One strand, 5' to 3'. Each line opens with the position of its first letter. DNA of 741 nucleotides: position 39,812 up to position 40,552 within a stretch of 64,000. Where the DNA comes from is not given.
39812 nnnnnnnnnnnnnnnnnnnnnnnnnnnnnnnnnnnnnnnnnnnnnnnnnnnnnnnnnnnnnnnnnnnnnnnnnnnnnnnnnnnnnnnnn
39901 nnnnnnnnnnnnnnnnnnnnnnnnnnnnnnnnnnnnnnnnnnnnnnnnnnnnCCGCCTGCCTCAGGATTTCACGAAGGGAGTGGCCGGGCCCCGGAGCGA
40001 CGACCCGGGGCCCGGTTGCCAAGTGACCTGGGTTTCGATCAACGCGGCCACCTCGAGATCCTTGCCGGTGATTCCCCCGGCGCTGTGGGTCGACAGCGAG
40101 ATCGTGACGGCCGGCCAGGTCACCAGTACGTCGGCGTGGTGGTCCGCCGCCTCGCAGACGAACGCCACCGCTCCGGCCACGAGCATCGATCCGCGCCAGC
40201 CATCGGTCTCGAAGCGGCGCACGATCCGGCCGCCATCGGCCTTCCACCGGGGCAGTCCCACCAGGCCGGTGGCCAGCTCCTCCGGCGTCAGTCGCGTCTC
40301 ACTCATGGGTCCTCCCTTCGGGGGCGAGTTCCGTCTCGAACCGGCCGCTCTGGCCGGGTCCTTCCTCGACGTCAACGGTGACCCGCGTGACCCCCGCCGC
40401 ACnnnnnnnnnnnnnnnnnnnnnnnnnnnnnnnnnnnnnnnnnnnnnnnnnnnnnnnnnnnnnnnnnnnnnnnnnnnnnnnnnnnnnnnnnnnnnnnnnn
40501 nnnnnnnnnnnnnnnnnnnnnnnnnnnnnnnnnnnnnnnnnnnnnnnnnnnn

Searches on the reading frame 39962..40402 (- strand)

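Call 57: search_protein_families(library=pfam, proteins=[window:39962-40402:-], max_evalue=0.00001)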
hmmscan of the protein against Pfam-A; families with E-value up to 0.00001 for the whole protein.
window:39962-40402:- (146 aa): 1 family
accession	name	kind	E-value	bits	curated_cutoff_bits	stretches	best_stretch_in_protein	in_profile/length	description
PF01329.24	Pterin_4a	-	5.1e-21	75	26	1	37-123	2-89/91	Pterin 4 alpha carbinolamine dehydratase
